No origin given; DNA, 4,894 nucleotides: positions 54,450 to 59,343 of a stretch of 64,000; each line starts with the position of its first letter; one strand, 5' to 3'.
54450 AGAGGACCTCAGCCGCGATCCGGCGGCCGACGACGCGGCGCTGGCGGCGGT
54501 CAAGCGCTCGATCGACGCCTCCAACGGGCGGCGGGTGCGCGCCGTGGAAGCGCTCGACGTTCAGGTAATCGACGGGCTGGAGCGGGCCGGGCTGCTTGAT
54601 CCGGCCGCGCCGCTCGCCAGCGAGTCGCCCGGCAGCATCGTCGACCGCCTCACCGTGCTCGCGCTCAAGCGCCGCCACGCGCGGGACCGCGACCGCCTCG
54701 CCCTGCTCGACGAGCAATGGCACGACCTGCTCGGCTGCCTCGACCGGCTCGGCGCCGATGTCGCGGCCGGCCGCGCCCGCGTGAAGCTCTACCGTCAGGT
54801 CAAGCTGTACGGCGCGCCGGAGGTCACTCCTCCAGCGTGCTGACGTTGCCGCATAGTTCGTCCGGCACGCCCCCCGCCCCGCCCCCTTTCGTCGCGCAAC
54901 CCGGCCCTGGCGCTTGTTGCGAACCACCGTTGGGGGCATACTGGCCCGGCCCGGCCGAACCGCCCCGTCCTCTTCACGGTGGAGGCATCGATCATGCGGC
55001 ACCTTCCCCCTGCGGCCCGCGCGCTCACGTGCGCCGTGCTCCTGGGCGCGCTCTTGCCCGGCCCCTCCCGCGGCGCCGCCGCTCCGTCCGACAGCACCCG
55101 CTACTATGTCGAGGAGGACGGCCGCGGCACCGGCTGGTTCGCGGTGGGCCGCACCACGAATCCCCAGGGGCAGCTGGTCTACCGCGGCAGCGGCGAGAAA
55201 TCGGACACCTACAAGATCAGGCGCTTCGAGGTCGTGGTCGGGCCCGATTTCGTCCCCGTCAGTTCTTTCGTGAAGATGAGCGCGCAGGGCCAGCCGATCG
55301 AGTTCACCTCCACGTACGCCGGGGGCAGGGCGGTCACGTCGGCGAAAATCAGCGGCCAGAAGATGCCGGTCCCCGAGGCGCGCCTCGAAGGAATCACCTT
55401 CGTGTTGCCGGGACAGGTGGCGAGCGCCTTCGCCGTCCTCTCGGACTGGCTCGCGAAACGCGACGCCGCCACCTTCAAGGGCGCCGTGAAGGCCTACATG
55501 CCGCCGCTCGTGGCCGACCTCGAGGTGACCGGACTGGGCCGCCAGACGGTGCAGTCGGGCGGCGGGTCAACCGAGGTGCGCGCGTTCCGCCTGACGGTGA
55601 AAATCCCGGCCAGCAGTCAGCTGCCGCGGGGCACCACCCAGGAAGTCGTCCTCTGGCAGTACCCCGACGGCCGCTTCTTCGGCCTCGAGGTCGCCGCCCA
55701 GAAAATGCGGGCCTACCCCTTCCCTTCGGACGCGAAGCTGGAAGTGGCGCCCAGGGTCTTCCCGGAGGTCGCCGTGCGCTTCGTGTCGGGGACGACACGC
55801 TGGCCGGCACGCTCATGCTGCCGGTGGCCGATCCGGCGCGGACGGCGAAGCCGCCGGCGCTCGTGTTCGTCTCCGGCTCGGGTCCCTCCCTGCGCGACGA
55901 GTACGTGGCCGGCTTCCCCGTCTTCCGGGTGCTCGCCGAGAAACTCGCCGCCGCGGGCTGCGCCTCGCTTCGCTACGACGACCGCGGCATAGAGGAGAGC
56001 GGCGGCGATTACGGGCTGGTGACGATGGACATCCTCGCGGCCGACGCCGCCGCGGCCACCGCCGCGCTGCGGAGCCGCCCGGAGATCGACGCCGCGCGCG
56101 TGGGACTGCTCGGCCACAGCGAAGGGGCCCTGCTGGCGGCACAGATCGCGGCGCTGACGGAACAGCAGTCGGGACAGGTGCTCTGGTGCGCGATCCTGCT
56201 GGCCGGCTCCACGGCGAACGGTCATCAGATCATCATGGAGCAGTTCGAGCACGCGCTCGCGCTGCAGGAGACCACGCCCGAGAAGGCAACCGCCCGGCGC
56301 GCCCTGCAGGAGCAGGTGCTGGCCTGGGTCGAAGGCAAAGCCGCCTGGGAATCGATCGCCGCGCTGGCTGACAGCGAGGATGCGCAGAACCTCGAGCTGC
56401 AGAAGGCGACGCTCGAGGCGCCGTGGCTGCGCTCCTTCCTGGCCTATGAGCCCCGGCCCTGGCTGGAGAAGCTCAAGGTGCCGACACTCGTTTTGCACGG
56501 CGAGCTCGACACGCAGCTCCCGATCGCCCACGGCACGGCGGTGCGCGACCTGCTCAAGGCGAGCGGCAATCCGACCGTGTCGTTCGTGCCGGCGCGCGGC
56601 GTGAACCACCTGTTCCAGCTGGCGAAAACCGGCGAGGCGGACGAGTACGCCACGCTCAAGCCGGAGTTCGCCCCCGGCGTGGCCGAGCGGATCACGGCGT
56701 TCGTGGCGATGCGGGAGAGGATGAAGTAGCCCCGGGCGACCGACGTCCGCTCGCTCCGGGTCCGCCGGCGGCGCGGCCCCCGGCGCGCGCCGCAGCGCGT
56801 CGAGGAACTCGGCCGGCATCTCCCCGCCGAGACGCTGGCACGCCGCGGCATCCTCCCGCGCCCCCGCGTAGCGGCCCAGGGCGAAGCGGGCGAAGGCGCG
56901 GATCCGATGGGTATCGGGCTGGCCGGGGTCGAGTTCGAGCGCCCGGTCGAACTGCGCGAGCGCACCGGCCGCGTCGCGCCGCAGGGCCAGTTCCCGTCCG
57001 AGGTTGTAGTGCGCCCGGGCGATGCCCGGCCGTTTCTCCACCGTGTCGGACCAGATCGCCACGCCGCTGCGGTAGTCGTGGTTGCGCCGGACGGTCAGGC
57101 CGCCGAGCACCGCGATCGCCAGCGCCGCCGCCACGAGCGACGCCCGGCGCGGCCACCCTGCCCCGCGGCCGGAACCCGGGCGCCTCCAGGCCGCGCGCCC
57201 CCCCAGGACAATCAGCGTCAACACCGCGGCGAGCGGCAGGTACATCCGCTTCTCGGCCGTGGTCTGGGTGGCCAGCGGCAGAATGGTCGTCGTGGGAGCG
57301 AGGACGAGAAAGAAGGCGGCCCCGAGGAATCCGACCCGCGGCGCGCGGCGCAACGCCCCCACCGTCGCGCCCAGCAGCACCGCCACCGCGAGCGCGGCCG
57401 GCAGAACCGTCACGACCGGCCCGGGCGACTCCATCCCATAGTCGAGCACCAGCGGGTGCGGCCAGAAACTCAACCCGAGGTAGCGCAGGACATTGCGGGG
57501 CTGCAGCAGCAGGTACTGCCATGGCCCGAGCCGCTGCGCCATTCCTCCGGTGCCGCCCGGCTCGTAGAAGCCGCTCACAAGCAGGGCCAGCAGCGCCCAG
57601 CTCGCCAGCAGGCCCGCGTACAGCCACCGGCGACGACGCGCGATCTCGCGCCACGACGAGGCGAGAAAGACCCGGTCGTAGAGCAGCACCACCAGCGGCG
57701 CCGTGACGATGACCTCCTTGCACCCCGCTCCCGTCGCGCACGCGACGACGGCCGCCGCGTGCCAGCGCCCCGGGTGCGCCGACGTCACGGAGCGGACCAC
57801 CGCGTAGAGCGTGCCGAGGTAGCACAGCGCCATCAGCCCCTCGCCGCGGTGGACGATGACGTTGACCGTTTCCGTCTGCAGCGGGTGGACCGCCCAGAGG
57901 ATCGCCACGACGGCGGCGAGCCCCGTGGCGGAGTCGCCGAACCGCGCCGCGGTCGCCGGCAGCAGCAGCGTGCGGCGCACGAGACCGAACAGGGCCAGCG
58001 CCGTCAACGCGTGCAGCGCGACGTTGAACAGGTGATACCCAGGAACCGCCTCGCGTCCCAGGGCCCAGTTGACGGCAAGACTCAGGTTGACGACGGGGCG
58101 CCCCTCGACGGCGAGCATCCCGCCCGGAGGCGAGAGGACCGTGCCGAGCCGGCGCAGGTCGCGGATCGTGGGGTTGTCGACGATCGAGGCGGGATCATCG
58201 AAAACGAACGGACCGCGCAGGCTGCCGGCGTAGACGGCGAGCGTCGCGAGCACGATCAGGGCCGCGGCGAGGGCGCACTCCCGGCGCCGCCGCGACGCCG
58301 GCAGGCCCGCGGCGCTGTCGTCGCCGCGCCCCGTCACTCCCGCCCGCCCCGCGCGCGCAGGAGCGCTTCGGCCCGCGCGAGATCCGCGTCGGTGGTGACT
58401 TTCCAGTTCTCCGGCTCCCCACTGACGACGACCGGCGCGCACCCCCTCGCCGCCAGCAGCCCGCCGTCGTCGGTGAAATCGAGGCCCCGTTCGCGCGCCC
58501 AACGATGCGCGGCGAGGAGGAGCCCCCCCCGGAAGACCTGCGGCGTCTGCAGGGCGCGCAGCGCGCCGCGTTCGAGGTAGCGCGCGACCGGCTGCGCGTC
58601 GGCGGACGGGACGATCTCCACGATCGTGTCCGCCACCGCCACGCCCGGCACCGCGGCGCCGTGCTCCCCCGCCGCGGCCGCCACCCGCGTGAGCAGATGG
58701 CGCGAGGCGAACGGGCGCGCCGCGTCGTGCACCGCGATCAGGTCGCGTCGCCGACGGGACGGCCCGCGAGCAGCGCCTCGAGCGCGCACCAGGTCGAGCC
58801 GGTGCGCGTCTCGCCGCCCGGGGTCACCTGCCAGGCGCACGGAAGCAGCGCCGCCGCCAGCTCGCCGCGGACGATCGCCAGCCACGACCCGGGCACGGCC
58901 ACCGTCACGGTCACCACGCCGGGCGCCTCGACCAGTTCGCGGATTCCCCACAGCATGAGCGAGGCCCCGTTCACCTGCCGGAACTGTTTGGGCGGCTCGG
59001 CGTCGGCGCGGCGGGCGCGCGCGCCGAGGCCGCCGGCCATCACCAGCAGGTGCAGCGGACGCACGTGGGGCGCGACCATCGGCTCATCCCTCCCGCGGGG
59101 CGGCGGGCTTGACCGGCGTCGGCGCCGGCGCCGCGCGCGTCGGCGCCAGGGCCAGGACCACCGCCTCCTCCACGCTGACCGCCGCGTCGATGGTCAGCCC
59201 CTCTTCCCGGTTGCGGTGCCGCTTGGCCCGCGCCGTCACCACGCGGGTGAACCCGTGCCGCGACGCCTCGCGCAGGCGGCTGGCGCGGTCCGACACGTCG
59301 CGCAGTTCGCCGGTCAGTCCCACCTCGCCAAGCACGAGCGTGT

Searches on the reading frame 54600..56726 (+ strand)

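Call 12: search_protein_families(library=pfam, proteins=[window:54600-56726:+], max_evalue=0.01)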
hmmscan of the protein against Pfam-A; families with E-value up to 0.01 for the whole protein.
window:54600-56726:+ (709 aa): 9 families
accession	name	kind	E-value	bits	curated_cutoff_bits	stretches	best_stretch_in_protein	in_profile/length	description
PF12146.15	Hydrolase_4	-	9.7e-11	41.9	27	1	444-661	22-223/239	Serine aminopeptidase, S33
PF00326.27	Peptidase_S9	-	6.7e-09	36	22.6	1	623-685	142-201/213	Prolyl oligopeptidase family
PF02129.25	Peptidase_S15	-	7.1e-05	23.1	23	1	413-638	14-234/262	X-Pro dipeptidyl-peptidase (S15 family)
PF03959.19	FSH1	-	7.8e-05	22.9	21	1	501-641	103-175/211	Serine hydrolase (FSH1)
PF07859.19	Abhydrolase_3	-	0.00019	21.7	25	1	481-553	50-129/210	alpha/beta hydrolase fold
PF01738.24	DLH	-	0.0015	18.6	21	0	477-529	75-127/217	Dienelactone hydrolase family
PF20434.5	BD-FAE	-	0.0026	17.7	26.8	0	495-649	85-212/215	BD-FAE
PF08840.17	BAAT_C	-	0.0045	17.5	20.9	1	486-554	9-69/210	BAAT / Acyl-CoA thioester hydrolase C terminal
PF02230.22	Abhydrolase_2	-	0.0048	17.2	23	0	626-670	156-199/217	Phospholipase/Carboxylesterase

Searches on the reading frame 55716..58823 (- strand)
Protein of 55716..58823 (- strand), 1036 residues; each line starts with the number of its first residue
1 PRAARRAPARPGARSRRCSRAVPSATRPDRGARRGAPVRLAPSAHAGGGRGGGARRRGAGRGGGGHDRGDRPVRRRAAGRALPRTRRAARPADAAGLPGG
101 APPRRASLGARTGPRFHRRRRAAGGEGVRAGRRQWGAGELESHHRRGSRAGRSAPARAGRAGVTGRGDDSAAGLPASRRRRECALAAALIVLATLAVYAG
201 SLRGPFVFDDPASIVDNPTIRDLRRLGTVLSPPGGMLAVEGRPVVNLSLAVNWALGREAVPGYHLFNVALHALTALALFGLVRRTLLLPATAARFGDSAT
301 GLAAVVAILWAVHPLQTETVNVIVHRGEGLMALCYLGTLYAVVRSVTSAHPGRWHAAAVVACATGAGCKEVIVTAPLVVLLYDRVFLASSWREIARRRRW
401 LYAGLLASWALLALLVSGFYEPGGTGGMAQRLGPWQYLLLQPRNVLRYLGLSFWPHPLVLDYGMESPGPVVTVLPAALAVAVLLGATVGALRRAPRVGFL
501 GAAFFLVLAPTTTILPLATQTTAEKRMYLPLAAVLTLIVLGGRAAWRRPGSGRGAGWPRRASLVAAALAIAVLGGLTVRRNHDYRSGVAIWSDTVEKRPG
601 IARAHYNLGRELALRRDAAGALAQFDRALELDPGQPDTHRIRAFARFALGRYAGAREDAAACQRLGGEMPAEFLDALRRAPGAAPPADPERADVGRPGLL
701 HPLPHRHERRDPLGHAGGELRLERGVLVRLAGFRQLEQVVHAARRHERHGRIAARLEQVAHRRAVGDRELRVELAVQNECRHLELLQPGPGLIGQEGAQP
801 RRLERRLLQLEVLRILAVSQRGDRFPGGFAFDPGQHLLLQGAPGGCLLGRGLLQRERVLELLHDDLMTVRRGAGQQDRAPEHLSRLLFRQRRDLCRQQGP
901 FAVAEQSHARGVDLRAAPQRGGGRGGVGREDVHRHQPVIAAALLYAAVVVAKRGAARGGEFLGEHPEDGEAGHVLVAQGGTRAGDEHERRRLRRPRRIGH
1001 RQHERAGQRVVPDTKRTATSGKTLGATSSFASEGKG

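Call 12: search_protein_families(library=pfam, proteins=[window:55716-58823:-], max_evalue=0.01)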
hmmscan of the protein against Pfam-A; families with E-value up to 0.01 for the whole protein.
window:55716-58823:- (1036 aa): 7 families
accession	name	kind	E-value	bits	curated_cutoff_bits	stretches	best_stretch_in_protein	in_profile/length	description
PF13432.12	TPR_16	-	1.4e-06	29.1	32.7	1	578-636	7-65/65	Tetratricopeptide repeat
PF07719.23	TPR_2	-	3.6e-06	27.1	27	1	602-634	1-33/34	Tetratricopeptide repeat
PF13371.12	TPR_9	-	0.00023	21.6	35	1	615-658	8-51/73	Tetratricopeptide repeat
PF13431.12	TPR_17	-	0.0017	18.9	24.4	0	625-657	2-34/34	Tetratricopeptide repeat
PF00515.34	TPR_1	-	0.0023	18.1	27.8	1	602-633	1-32/34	Tetratricopeptide repeat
PF13414.12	TPR_11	-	0.0036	17.4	26.8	0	620-650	12-42/42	TPR repeat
PF14559.12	TPR_19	-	0.0046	17.7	25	0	616-657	5-46/68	Tetratricopeptide repeat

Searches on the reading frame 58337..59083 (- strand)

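Call 12: search_protein_families(library=pfam, proteins=[window:58337-59083:-], max_evalue=0.01)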
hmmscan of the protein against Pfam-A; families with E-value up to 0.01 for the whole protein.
window:58337-59083:- (249 aa): 1 family
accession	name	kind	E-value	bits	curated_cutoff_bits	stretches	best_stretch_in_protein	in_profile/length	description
PF01128.25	IspD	-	1.4e-27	97.3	27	1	114-243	93-220/221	2-C-methyl-D-erythritol 4-phosphate cytidylyltransferase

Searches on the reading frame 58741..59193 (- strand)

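Call 68: search_protein_families(library=pfam, proteins=[window:58741-59193:-], max_evalue=0.01)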
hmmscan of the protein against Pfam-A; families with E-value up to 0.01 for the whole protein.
window:58741-59193:- (151 aa): 1 family
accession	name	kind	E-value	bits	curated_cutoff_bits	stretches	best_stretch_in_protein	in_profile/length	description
PF01128.25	IspD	-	5.2e-07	30.1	27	1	48-141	2-88/221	2-C-methyl-D-erythritol 4-phosphate cytidylyltransferase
